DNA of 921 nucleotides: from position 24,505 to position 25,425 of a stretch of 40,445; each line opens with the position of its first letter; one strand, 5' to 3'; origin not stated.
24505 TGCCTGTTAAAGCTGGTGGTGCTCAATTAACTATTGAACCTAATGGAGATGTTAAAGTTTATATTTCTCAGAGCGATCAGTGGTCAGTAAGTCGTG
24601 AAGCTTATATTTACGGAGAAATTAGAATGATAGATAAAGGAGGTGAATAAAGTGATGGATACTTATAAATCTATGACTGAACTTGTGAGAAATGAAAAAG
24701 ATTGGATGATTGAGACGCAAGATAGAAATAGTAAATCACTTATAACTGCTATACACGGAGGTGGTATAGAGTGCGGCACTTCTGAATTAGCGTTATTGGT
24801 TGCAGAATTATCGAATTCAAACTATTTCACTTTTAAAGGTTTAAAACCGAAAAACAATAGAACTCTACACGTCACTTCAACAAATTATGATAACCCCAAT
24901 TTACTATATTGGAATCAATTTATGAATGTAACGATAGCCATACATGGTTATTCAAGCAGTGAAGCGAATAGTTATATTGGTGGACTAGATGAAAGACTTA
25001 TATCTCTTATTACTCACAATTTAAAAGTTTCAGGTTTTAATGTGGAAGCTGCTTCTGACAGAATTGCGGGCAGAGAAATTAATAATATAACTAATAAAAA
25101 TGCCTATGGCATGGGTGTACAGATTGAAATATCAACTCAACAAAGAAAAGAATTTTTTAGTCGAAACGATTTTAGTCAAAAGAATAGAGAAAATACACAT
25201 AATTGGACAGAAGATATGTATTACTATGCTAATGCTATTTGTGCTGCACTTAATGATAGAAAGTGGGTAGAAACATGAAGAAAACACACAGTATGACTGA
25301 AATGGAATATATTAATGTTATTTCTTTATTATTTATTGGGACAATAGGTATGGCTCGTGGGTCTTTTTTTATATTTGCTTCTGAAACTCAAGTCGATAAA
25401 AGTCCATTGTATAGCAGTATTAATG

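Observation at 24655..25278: PghP-like poly-gamma-glutamate hydrolase encoded inside the tail/baseplate gene block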

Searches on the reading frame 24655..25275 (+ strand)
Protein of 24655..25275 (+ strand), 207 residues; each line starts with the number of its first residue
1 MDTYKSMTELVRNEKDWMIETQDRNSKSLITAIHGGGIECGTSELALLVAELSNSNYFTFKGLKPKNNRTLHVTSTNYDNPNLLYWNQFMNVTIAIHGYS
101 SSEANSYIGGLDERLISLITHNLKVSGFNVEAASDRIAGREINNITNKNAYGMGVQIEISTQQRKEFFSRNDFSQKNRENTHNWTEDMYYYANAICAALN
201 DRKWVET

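Call 4: search_protein_families(library=pfam, proteins=[window:24655-25275:+], max_evalue=0.01)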
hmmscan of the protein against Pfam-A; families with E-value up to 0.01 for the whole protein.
window:24655-25275:+ (207 aa): 1 family
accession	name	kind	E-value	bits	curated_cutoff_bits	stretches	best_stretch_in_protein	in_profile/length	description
PF05908.16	Gamma_PGA_hydro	-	4.6e-58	196.3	22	1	4-193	1-190/191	Poly-gamma-glutamate hydrolase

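Call 5: search_protein_families(library=phrogs, proteins=[window:24655-25275:+], max_evalue=0.001)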
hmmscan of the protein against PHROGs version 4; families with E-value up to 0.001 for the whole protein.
window:24655-25275:+ (207 aa): 1 family
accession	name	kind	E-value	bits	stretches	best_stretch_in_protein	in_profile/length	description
phrog_4175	-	other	2.8e-58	198.6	1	1-201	836-1043/1045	poly-gamma-glutamate hydrolase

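Call 6: search_solved_structures(query=window:24655-25275:+, max_evalue=1, show_alignments=3)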
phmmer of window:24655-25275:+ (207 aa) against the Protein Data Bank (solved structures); distinct sequences matched with E-value up to 1: 11.
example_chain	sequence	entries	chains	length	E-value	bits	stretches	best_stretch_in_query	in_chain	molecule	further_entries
3a9l_A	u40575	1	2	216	2.9e-34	122.1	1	16-197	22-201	Poly-gamma-glutamate hydrolase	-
21dc_A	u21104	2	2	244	2.1e-32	116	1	16-199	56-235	Poly-gamma-glutamate hydrolase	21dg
5onl_A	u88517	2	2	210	7e-28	101.3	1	2-189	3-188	YndL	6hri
5onj_A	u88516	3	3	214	7.4e-28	101.2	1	2-189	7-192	YndL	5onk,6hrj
8xld_B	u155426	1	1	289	0.015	18.6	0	50-109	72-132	Nanobody(Staygold-S2G10)-Nanobody(Staygold-S4F1)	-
7a48_A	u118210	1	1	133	0.15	15.3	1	52-100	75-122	Nanobody 49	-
8fxs_D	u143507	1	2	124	0.27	14.5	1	51-99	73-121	Nanobody clone 9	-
9rn6_B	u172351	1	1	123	0.6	13.4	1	52-99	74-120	Nanobody NB278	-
8ygr_A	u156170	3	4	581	0.73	13.1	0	52-90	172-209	Outer capsid protein VP4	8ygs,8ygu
8ygr_B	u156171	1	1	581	0.74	13.1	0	52-90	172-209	Outer capsid protein VP4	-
9xwn_D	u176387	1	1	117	0.91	12.8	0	36-95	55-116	BD23-0177-H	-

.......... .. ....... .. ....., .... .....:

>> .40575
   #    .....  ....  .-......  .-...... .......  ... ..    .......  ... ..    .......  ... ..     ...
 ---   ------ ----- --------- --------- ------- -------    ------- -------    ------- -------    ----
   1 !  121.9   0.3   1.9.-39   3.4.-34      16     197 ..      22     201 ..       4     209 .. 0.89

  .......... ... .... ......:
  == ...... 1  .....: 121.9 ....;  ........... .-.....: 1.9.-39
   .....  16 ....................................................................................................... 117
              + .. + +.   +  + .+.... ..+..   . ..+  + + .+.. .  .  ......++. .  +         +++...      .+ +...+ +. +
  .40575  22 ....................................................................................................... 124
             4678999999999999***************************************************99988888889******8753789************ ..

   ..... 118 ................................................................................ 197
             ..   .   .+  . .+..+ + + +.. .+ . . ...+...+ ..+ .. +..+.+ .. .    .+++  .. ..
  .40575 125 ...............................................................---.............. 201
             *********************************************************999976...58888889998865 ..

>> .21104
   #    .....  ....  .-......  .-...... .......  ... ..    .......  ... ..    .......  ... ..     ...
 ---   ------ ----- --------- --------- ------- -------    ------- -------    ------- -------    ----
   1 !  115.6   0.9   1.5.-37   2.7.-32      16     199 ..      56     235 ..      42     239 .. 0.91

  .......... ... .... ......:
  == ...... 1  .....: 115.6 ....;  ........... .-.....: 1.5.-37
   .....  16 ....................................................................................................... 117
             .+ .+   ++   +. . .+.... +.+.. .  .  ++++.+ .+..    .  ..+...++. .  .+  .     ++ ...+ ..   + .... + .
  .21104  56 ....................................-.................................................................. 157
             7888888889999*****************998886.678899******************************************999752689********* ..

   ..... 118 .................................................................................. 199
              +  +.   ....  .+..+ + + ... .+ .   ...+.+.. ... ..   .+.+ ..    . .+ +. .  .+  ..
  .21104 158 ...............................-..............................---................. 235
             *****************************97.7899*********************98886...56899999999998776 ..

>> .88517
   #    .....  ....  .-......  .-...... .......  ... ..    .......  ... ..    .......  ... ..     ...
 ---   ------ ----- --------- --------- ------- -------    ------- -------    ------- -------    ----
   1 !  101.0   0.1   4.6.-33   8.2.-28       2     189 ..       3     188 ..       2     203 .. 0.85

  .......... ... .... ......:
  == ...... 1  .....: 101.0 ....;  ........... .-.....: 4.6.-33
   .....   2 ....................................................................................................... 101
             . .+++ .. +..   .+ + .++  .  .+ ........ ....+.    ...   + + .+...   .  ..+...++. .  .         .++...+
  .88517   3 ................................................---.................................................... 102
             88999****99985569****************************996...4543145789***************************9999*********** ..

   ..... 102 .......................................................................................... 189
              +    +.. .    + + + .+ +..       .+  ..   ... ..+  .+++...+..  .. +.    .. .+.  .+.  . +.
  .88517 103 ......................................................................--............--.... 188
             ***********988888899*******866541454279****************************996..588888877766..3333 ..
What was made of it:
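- PDB matches are PghP at 2.9e-34, phage PM1 PGA hydrolase at 2.1e-32 and PghL/YndL at 7e-28 (call 6).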

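Call 8: search_dna_similar(query=window:24655-25275:+, collection=phages, mode=protein, max_rows=60, rows=spread)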
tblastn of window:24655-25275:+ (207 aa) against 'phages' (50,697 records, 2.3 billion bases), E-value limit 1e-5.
Records with a match: 226; places in all: 226; records where one place covers at least 80% of the query: 223.
Best place of each record, by identity: 95-99% 11; 80-90% 1; <60% 214.
By first word of the organism name: Bacillus 149; Staphylococcus 75; Phage 1; Listeria 1.
By host as written in the record: Bacillus subtilis 60; Bacillus subtilis BEST7003 22; Staphylococcus sp. 15; Staphylococcus carnosus TM300 9; Staphylococcus xylosus M1997-2/10 8; - 6; Staphylococcus epidermidis F12 6; Staphylococcus capitis 5; and 55 more.
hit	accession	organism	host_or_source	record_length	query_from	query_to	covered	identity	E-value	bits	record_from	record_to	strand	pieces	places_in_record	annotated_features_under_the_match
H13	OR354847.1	Staphylococcus phage S-CoN_Ph24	Staphylococcus sp.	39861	1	207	100%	98.6%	4e-136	426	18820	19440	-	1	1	poly-gamma-glutamate hydrolase | tail protein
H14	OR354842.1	Staphylococcus phage S-CoN_Ph19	Staphylococcus sp.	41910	1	207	100%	98.6%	4e-136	426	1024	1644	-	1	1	poly-gamma-glutamate hydrolase | tail protein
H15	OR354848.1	Staphylococcus phage S-CoN_Ph25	Staphylococcus sp.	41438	1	207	100%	97.1%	5e-135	422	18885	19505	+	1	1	poly-gamma-glutamate hydrolase | tail protein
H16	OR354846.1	Staphylococcus phage S-CoN_Ph23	Staphylococcus sp.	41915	1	207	100%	89.2%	1e-115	434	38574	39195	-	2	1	poly-gamma-glutamate hydrolase | tail protein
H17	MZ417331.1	Staphylococcus phage PG-2021_35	Staphylococcus xylosus M1997-2/10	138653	2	203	98%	47.8%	2e-51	183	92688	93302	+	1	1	record has no annotation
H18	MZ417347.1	Staphylococcus phage PG-2021_87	Staphylococcus xylosus M1997-2/10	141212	2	203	98%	47.8%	2e-51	183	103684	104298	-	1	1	record has no annotation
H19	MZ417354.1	Staphylococcus phage PG-2021_9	Staphylococcus xylosus M1997-2/10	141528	2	203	98%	47.8%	2e-51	183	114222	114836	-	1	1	record has no annotation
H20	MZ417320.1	Staphylococcus phage PG-2021_17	Staphylococcus xylosus M1997-2/10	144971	2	203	98%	47.8%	2e-51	183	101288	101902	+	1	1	record has no annotation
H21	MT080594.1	Staphylococcus phage vB_SauM_EW4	Staphylococcus carnosus TM300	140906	2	203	98%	46.8%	3e-49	177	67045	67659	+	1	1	record has no annotation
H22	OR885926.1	Staphylococcus phage 184DA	Staphylococcus sp.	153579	2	203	98%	44.9%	2e-47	171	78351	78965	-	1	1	glycerophosphoryl diester phosphodiesterase (x2)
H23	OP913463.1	Staphylococcus virus vB_SurM-PSU5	Staphylococcus ureilyticus ATCC49330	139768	2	203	98%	44.4%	1e-46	169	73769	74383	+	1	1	glycerophosphoryl diester phosphodiesterase (x2)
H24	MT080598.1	Staphylococcus phage vB_SauM_EW6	Staphylococcus carnosus TM300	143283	2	203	98%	44.4%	3e-46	168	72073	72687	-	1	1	record has no annotation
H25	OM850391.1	Staphylococcus phage O1-102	Staphylococcus aureus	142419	2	201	97%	42.9%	1e-41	155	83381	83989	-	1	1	record has no annotation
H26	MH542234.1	Staphylococcus phage Terranova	Staphylococcus epidermidis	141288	2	195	94%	44.2%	1e-42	157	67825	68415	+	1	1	hypothetical protein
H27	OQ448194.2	Staphylococcus phage 80B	Staphylococcus epidermidis COB-Sec1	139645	2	195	94%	44.2%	3e-42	156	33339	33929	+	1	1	poly-gamma-glutamate hydrolase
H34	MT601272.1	Bacillus phage vB_BsuS-Goe11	Bacillus subtilis Delta6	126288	2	204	98%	40.4%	8e-34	132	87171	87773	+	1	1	hypothetical: hypothetical protein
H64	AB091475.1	Bacillus phage phiNIT1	Bacillus subtilis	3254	2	181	87%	38.0%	5e-31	124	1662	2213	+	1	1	pghP: poly-gamma-glutamate hydrolase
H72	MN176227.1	Bacillus phage 049ML001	Bacillus subtilis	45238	15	173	77%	39.4%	7e-26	109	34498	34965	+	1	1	53: poly-gamma-glutamate hydrolase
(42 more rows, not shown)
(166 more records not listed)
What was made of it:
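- Closest known: PGA hydrolases annotated in large staphylococcal myoviruses. Same: Same family, same host genus, 43-48% identity over the full length (call 8).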

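Call 14: find_homologous_proteins(query=window:24655-25275:+, max_evalue=1e-10)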
Query window:24655-25275:+ (207 aa): 69 proteins with E <= 1e-10 among 156 candidates.
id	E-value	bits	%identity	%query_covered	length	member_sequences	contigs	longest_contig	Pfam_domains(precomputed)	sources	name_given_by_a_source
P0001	3.6e-131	453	98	100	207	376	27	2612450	PF05908.17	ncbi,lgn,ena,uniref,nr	ncbi:poly-gamma-glutamate hydrolase family protein [Staphylococcus epidermidis]|uniref:poly-gamma-gl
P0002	9.5e-118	409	97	91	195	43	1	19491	PF05908.17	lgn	-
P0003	1.7e-79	284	65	98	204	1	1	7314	PF05908.17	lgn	-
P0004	8.2e-79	282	64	98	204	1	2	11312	PF05908.17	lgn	-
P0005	4.2e-77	277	64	98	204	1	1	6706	PF05908.17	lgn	-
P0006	4.4e-77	277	66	96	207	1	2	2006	PF05908.17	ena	-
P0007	2.6e-76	274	66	96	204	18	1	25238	PF05908.17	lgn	-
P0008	2.0e-74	268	62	97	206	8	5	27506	PF05908.17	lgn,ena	-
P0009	4.5e-72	260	100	57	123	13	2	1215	PF05908.17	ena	-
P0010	1.0e-70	256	63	97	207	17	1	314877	PF05908.17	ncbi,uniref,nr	ncbi:poly-gamma-glutamate hydrolase family protein [Staphylococcus saprophyticus]|uniref:poly-gamma-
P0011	3.2e-70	254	97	32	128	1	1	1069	PF05908.17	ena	-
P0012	4.3e-69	251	62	97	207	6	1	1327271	PF05908.17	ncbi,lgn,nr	ncbi:poly-gamma-glutamate hydrolase family protein [Staphylococcus saprophyticus]|nr:poly-gamma-glut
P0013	1.6e-68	249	57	97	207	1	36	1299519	PF05908.17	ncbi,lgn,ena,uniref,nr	ncbi:poly-gamma-glutamate hydrolase family protein [Staphylococcus auricularis]|uniref:poly-gamma-gl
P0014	5.5e-64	234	58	97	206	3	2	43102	PF05908.17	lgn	-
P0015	9.7e-64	233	55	96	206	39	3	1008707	PF05908.17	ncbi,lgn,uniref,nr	ncbi:poly-gamma-glutamate hydrolase family protein [Staphylococcus auricularis]|uniref:poly-gamma-gl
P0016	1.2e-61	226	56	96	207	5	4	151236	PF05908.17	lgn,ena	-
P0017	8.8e-51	191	49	96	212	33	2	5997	PF05908.17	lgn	-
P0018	6.4e-49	185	49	97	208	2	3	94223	PF05908.17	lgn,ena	-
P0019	1.4e-47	180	49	97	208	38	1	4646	PF05908.17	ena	-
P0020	3.4e-46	176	46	97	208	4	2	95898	PF05908.17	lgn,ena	-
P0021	6.7e-46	175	47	96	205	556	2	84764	PF05908.17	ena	-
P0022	1.0e-45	174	45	97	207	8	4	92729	PF05908.17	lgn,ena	-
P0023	7.0e-44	168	42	98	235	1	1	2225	PF05908.17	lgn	-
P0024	8.3e-44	168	42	97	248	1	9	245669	PF05908.17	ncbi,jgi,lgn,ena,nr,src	ncbi:MAG TPA: poly-gamma-glutamate hydrolase family protein [Staphylococcus sp.]|nr:poly-gamma-gluta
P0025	2.3e-43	167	42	97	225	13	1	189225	PF05908.17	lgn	-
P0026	1.6e-42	164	44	96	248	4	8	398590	PF05908.17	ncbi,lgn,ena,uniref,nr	ncbi:poly-gamma-glutamate hydrolase family protein [Staphylococcus sp. ACRSN]|uniref:poly-gamma-glut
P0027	4.2e-42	162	45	96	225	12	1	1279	PF05908.17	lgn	-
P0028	4.7e-42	162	42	97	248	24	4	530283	PF05908.17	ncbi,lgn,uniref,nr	ncbi:poly-gamma-glutamate hydrolase family protein [Staphylococcus gallinarum]|uniref:poly-gamma-glu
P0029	5.5e-42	162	42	97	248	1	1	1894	PF05908.17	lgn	-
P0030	6.0e-42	162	43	96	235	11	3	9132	PF05908.17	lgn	-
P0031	4.4e-41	159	41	97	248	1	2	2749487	PF05908.17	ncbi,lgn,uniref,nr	ncbi:poly-gamma-glutamate hydrolase family protein [Staphylococcus edaphicus]|uniref:Poly-gamma-glut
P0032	1.6e-40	157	41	97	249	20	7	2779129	PF05908.17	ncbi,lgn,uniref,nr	ncbi:poly-gamma-glutamate hydrolase family protein [Staphylococcus succinus]|uniref:poly-gamma-gluta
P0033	3.9e-40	156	43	95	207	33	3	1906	PF05908.17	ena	-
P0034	4.9e-40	156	44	97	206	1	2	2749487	PF05908.17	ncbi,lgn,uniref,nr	ncbi:poly-gamma-glutamate hydrolase family protein [Staphylococcus edaphicus]|uniref:Poly-gamma-glut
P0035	5.4e-40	156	43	95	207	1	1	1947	PF05908.17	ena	-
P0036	1.6e-39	154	42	98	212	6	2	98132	PF05908.17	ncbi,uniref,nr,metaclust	ncbi:poly-gamma-glutamate hydrolase family protein [Staphylococcus caeli]|uniref:Phage-related repli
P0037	2.0e-39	154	42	95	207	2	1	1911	PF05908.17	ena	-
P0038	3.1e-39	153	44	96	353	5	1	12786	PF05908.17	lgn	-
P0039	5.4e-39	152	40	100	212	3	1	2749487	PF05908.17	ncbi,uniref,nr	ncbi:poly-gamma-glutamate hydrolase family protein [Staphylococcus edaphicus]|uniref:Poly-gamma-glut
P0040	1.2e-38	151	42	95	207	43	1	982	PF05908.17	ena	-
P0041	2.0e-38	150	42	95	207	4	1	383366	PF05908.17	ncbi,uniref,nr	ncbi:poly-gamma-glutamate hydrolase family protein [Staphylococcus sp. GDH8C109P]|uniref:poly-gamma-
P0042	4.5e-38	149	39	97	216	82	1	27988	PF05908.17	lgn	-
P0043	5.2e-38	149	42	95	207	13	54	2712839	PF05908.17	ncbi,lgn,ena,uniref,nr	ncbi:poly-gamma-glutamate hydrolase family protein [Staphylococcus cohnii]|uniref:Poly-gamma-glutama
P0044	2.1e-37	147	43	96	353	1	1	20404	PF05908.17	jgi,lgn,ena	-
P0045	2.3e-37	147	41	96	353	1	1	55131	PF05908.17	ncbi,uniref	ncbi:poly-gamma-glutamate hydrolase family protein [Priestia aryabhattai]|uniref:poly-gamma-glutamat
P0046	5.2e-37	146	38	97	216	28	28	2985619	PF05908.17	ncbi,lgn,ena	-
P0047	9.8e-37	145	37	97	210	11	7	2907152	PF05908.17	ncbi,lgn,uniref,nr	ncbi:poly-gamma-glutamate hydrolase family protein [Staphylococcus pseudoxylosus]|uniref:poly-gamma-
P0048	2.2e-36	144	39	96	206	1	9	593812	PF05908.17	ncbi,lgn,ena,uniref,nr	ncbi:poly-gamma-glutamate hydrolase family protein [Staphylococcus sp. ACRSN]|uniref:poly-gamma-glut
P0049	2.5e-36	144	40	96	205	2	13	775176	PF05908.17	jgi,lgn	jgi:phage replication-related protein YjqB (UPF0714/DUF867 family)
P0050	7.8e-36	142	42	96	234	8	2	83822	PF05908.17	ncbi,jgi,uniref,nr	ncbi:Glutamate synthase [NADPH] large chain [Staphylococcus cohnii subsp. cohnii]|uniref:Glutamate s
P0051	1.4e-35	141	36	97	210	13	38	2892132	PF05908.17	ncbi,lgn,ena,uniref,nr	ncbi:poly-gamma-glutamate hydrolase family protein [Staphylococcus pseudoxylosus]|uniref:poly-gamma-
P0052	8.9e-35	139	40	96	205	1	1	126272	PF05908.17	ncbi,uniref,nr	ncbi:poly-gamma-glutamate hydrolase family protein [Staphylococcus kloosii]|uniref:poly-gamma-glutam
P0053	9.2e-33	132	41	96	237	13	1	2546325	PF05908.17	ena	-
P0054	1.5e-32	131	38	97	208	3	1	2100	PF05908.17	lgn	-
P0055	3.0e-31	127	42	85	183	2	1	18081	PF05908.17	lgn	-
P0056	1.3e-29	122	41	86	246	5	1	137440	PF05908.17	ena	-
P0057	2.3e-29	121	41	86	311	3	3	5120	PF05908.17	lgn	-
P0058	2.9e-29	121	41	86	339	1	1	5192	PF05908.17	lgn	-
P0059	3.2e-29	120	41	86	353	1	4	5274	PF05908.17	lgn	-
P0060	5.1e-27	113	38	97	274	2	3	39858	PF05908.17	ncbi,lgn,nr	ncbi:poly-gamma-glutamate hydrolase family protein [Bacillus spizizenii]|nr:poly-gamma-glutamate hyd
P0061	7.4e-27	113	39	89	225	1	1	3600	PF05908.17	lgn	-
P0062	1.6e-25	108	38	96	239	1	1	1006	PF05908.17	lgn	-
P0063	1.6e-23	102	38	88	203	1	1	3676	PF05908.17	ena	-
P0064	1.3e-22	99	39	89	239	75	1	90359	PF05908.17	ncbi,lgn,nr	ncbi:poly-gamma-glutamate hydrolase family protein [Bacillus atrophaeus]|nr:poly-gamma-glutamate hyd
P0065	1.6e-20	92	36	81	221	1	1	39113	PF05908.17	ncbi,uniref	ncbi:poly-gamma-glutamate hydrolase family protein [Saccharopolyspora taberi]|uniref:Replication pro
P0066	9.4e-20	90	37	81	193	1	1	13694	PF05908.17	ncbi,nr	ncbi:MAG: poly-gamma-glutamate hydrolase family protein [Hyphomonadaceae bacterium]|nr:poly-gamma-gl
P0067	2.5e-19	88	40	79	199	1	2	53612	PF05908.17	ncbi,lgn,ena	-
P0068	2.0e-16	79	47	51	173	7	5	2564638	PF05908.17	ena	-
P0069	2.5e-11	62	50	36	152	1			PF05908.17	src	-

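Call 15: get_annotated_region(hit=H64, flank=1700)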
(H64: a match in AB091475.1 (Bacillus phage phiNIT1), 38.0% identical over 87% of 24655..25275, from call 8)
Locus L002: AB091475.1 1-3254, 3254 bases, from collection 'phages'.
description: Bacillus phage phiNIT1 pghP gene for poly-gamma-glutamate hydrolase, complete cds.
organism: Bacillus phage phiNIT1 (NCBI taxid 207656)
taxonomy: Viruses; Duplodnaviria; Heunggongvirae; Uroviricota; Caudoviricetes; Herelleviridae; Bastillevirinae; Nitunavirus; Nitunavirus NIT1
host: Bacillus subtilis; source: fermented soybean; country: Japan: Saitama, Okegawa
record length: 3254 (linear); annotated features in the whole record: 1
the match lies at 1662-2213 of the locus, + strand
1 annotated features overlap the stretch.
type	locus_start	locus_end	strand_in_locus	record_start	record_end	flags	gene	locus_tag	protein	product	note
CDS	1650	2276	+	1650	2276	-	pghP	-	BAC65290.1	poly-gamma-glutamate hydrolase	-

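Call 25: search_protein_families(library=ncbifam, proteins=[window:24655-25275:+], max_evalue=0.001)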
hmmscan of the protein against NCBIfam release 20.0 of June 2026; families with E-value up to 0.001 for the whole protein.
window:24655-25275:+ (207 aa): 0 families

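Call 28: predict_structure(alignment_id=A1)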
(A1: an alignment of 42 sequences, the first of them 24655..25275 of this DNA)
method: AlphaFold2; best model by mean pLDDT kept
length: 207 residues; sequences in the alignment: 42
mean_pLDDT: 96.4   pTM: 0.93
mean pLDDT of the five models: 96.4, 96.4, 95.7, 95.5, 95.4
residues with pLDDT >= 90: 198; 70-90: 5; 50-70: 4; < 50: 0
segments of 3 or more residues with pLDDT < 50: none
pLDDT, mean of each block of 10 residues (from residue 1): 95 97 98 98 99 98 96 97 97 98 98 98 98 93 97 98 98 97 98 98 70
secondary structure, 60 per line:
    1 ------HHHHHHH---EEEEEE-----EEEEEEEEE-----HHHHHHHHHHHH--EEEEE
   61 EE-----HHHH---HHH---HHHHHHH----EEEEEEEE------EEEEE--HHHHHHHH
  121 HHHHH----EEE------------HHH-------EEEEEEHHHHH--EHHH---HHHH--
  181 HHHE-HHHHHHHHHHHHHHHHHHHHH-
elements in order: H7-13 E17-22 E28-36 H42-53 E56-62 H68-71 H81-87 E92-99 E106-110 H113-125 E130-132 E155-160 H161-165 H175-178 H186-206

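Call 30: find_encoding_contigs(protein=P0010, flank=8000, max_places=3)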
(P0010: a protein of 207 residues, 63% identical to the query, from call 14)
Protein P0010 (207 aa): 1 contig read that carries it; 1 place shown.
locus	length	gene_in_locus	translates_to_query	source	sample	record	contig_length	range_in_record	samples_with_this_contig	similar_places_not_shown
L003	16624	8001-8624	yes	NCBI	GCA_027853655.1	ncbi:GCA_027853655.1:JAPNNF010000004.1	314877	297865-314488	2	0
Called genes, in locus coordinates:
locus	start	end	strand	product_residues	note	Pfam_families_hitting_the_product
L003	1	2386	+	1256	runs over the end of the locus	-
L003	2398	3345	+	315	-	PF05709:Sipho_tail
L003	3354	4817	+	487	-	PF24650:TT1_Tal, PF06605:Prophage_tail (weak)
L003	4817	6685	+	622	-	PF00246:Peptidase_M14, PF10994:DUF2817, PF24827:AstE_AspA_cat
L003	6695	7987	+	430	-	PF10651:BppU_N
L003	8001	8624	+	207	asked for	PF05908:Gamma_PGA_hydro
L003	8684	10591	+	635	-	PF05257:CHAP, PF01832:Glucosaminidase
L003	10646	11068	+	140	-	-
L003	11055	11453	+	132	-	-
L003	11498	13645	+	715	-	PF10651:BppU_N, PF01522:Polysacc_deac_1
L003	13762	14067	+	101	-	PF06946:Phage_holin_5_1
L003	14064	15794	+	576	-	PF01510:Amidase_2, PF24246:SH3b_T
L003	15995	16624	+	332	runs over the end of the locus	PF07751:Abi_2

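Call 31: find_encoding_contigs(protein=P0013, flank=8000, max_places=3)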
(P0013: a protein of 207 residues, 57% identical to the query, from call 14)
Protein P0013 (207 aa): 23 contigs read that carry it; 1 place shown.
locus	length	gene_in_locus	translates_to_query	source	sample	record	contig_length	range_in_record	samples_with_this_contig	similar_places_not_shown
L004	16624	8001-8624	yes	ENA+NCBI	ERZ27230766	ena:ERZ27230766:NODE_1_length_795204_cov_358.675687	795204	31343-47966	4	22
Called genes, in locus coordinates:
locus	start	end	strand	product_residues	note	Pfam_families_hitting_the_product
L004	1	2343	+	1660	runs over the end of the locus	PF10145:PhageMin_Tail, PF01551:Peptidase_M23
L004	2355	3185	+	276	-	PF05709:Sipho_tail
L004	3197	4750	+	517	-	PF18994:Prophage_tailD1, PF06605:Prophage_tail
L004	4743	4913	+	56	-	-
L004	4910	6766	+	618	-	PF00246:Peptidase_M14, PF10994:DUF2817, PF24827:AstE_AspA_cat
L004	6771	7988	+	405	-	PF10651:BppU_N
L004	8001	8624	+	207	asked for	PF05908:Gamma_PGA_hydro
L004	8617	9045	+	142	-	-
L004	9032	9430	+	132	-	-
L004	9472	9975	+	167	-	PF04531:Phage_holin_1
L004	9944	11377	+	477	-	PF05257:CHAP, PF01510:Amidase_2, PF08460:SH3_5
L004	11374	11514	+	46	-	-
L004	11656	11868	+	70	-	-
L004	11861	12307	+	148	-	PF10097:DUF2335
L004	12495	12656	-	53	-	-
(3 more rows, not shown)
